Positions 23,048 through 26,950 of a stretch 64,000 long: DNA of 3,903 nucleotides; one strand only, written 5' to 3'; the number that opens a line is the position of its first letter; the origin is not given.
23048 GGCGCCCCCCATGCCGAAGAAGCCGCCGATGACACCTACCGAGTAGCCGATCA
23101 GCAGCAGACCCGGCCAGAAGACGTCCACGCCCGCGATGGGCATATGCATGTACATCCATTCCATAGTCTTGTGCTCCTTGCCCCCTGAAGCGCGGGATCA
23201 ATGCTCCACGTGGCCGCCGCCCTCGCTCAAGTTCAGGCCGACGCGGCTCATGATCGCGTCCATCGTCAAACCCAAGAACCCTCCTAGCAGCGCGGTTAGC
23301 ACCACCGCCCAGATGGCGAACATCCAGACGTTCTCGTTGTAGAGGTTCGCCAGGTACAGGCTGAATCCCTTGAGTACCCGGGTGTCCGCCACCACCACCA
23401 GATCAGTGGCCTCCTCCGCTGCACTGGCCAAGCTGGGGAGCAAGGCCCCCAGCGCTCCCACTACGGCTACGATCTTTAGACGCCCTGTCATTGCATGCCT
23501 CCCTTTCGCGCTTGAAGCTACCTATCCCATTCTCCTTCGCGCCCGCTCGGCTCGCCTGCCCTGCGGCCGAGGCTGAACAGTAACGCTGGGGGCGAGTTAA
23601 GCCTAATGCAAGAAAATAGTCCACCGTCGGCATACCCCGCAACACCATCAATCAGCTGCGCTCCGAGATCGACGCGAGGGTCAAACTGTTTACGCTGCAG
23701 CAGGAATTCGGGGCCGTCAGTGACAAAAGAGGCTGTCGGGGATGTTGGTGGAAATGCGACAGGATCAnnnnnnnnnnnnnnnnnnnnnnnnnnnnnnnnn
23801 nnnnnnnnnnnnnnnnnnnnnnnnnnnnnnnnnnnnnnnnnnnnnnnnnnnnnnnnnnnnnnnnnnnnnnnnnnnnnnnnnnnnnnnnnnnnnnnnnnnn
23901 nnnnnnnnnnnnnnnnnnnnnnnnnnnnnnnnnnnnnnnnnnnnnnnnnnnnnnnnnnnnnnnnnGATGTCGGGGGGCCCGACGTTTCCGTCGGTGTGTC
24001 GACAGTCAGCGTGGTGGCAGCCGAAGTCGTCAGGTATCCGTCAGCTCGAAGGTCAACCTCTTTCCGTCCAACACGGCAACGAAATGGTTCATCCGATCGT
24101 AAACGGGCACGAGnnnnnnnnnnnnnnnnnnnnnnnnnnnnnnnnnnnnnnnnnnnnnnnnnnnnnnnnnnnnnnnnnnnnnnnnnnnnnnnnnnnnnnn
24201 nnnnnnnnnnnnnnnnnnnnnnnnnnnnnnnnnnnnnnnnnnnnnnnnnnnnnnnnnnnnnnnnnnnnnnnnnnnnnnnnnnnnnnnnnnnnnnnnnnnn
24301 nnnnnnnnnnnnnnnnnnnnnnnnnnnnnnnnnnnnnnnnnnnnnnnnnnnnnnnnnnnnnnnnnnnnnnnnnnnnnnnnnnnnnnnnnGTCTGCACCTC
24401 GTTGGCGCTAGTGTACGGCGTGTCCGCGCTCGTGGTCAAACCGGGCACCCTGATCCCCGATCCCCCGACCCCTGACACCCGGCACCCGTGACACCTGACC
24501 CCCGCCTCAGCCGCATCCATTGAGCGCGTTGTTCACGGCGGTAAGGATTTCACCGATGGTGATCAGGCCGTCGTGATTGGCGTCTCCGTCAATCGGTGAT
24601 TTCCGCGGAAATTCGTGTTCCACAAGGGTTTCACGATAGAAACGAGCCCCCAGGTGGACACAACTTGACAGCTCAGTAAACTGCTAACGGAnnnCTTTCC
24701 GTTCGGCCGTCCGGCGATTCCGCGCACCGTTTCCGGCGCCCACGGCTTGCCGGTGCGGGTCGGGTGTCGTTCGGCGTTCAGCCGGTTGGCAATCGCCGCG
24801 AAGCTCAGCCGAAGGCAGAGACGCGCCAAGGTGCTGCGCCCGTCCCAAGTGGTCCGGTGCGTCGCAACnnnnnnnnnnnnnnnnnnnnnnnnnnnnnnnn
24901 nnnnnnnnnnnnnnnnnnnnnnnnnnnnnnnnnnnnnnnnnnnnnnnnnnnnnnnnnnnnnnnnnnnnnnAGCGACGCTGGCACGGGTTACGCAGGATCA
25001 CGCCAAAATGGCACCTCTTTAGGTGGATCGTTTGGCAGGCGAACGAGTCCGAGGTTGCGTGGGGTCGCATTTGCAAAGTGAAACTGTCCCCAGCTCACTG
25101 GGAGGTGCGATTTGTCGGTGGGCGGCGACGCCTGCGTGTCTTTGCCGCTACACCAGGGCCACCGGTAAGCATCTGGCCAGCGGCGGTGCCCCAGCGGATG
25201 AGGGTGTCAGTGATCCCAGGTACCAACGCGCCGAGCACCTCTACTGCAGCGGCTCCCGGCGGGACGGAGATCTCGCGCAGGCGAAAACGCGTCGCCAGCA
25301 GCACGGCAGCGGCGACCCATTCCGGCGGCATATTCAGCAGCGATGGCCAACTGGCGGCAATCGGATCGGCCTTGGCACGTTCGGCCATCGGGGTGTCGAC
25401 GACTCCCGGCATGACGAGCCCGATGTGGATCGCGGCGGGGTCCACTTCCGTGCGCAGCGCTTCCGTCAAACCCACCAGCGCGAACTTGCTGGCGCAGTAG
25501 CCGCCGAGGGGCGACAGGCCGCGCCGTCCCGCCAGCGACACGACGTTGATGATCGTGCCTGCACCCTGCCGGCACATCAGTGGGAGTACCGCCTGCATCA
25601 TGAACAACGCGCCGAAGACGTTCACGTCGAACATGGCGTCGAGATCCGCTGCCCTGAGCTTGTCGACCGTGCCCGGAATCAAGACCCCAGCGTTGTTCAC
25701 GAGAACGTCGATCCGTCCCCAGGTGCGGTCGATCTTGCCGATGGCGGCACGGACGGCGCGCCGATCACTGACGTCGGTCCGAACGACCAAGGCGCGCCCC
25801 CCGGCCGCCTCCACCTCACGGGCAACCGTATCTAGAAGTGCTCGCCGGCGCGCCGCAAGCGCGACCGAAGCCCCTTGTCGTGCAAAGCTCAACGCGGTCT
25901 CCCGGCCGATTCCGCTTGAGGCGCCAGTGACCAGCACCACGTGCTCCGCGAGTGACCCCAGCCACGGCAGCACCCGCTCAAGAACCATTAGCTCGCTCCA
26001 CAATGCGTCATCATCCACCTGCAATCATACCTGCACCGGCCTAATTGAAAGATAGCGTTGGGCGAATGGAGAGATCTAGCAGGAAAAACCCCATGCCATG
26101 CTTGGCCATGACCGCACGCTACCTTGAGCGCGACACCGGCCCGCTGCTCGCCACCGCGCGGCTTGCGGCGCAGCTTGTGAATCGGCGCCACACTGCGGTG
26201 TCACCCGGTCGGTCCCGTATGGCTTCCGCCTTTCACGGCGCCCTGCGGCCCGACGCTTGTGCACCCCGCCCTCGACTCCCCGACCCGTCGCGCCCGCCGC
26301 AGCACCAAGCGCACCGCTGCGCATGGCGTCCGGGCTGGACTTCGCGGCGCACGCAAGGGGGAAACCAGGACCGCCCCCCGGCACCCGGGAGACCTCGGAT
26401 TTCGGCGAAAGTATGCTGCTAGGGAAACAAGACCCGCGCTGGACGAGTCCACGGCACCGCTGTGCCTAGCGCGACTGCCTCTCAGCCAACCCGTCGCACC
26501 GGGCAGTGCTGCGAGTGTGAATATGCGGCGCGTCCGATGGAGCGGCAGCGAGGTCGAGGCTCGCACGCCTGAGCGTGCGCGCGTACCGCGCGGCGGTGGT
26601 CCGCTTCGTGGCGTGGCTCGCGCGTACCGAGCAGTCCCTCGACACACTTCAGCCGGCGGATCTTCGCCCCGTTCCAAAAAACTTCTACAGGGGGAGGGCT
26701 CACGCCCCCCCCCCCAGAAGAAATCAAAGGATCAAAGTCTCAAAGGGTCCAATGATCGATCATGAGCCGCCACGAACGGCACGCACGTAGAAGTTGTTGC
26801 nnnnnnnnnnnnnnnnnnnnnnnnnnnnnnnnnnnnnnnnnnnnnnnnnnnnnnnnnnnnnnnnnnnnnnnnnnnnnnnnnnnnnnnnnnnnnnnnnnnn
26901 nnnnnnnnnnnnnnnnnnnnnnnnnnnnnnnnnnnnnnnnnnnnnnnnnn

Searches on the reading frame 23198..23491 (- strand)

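Call 83: search_protein_families(library=pfam, proteins=[window:23198-23491:-], max_evalue=1)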
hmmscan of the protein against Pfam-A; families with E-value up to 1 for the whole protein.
window:23198-23491:- (97 aa): 3 families
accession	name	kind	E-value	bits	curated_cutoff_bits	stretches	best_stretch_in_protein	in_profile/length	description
PF16926.10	HisKA_4TM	-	0.019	15.2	22.6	1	20-77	33-85/130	Archaeal 4TM region of histidine kinase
PF10617.14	DUF2474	-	0.061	13.8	26.6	1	55-86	8-37/39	Protein of unknown function (DUF2474)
PF10327.15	7TM_GPCR_Sri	-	0.16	11.6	23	1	39-90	178-229/303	Serpentine type 7TM GPCR chemoreceptor Sri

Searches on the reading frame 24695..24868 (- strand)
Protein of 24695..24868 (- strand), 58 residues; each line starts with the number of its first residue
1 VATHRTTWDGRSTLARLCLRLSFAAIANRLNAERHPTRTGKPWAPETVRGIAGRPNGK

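Call 45: search_protein_families(library=ncbifam, proteins=[window:24695-24868:-], max_evalue=1)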
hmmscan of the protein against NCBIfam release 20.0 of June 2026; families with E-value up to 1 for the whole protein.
seq(58 aa): 0 families

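Call 83: search_protein_families(library=pfam, proteins=[window:24695-24868:-], max_evalue=1)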
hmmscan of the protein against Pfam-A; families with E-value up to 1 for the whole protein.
seq(58 aa): 1 family
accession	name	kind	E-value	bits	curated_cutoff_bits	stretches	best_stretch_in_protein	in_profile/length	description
PF07508.19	Recombinase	-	2.4e-05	24.9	21.1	1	19-54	16-51/102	Recombinase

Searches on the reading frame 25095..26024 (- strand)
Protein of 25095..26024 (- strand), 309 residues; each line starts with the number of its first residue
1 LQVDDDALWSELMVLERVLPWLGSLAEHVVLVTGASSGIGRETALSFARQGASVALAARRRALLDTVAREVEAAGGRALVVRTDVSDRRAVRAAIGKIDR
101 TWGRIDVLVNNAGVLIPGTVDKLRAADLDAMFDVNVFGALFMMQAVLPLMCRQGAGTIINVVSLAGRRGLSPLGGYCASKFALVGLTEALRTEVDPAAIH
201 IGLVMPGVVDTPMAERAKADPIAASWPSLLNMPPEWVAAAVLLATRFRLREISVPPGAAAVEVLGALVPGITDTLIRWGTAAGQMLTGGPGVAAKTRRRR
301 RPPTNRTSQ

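Call 12: search_protein_families(library=pfam, proteins=[window:25095-26024:-], max_evalue=0.01)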
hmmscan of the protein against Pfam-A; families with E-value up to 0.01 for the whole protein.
window:25095-26024:- (309 aa): 4 families
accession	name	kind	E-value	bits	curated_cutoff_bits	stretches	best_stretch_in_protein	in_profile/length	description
PF00106.31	adh_short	-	1.1e-58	198.4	26.6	1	29-219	2-192/195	short chain dehydrogenase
PF13561.12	adh_short_C2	-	2.9e-42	145.3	27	1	34-226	1-194/236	Enoyl-(Acyl carrier protein) reductase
PF08659.16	KR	-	1.5e-14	54.7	22.6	1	30-197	3-170/180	KR domain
PF23441.1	SDR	-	4.2e-05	23.5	27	1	24-220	4-205/258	SDR-like rossmann domain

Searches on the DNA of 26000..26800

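Call 72: search_rna_families(source=window, start=26000, end=26800, threshold=evalue, max_evalue=5)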
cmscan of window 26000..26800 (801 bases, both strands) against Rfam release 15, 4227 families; matches with E-value up to 5: 3.
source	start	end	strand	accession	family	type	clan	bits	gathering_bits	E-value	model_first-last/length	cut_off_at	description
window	26676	26720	+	RF01098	RF_site9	Cis-reg; frameshift_element;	-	16.8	70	3.9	1-50/50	no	Gag/pro ribosomal frameshift site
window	26682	26723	-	RF03781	mir-4524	Gene; miRNA;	-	16.3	68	2.5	1-84/84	no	mir-4524 microRNA precursor family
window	26681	26724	+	RF01921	mir-1296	Gene; miRNA;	-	16.2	100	5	1-87/87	no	mir-1296 microRNA precursor family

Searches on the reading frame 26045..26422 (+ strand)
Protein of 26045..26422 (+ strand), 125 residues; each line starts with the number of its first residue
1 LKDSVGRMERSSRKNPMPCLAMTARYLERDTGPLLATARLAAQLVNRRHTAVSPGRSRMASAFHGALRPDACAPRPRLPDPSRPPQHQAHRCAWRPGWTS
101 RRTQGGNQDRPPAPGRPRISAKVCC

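Call 45: search_protein_families(library=ncbifam, proteins=[window:26045-26422:+], max_evalue=1)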
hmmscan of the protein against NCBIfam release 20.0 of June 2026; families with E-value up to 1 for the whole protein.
window:26045-26422:+ (125 aa): 1 family
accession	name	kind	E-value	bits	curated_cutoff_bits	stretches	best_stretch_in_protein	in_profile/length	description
NF002544.0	PRK02101.2-1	equivalog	0.0089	15.3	339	1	21-97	74-148/248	peroxide stress protein YaaA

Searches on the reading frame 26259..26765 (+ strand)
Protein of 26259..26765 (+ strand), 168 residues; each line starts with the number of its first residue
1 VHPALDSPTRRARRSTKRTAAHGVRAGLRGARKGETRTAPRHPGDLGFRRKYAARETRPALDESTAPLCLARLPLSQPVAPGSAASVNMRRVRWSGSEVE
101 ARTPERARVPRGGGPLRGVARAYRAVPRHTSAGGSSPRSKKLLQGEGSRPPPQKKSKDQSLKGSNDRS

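Call 12: search_protein_families(library=pfam, proteins=[window:26259-26765:+], max_evalue=0.01)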
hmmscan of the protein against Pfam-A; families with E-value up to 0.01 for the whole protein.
window:26259-26765:+ (168 aa): 0 families

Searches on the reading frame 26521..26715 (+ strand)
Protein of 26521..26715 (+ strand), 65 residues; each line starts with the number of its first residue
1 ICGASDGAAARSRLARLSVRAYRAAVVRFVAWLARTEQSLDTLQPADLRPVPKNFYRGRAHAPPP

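Call 83: search_protein_families(library=pfam, proteins=[window:26521-26715:+], max_evalue=1)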
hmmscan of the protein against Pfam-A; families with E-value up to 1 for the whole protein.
seq(65 aa): 1 family
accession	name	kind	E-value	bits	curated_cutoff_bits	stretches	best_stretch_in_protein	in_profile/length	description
PF02899.23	Phage_int_SAM_1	-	0.0019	18.8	22.3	1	13-49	13-49/83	Phage integrase, N-terminal SAM-like domain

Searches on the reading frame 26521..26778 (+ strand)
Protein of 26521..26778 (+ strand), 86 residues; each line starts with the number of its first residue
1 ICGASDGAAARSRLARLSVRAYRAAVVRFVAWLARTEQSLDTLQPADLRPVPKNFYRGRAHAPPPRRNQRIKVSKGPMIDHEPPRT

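Call 45: search_protein_families(library=ncbifam, proteins=[window:26521-26778:+], max_evalue=1)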
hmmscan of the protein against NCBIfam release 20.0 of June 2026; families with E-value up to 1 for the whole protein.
seq(86 aa): 1 family
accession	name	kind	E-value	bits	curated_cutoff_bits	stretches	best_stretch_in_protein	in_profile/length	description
TIGR01562.1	FdhE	equivalog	0.17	11.4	187.65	1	12-67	35-90/305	formate dehydrogenase accessory protein FdhE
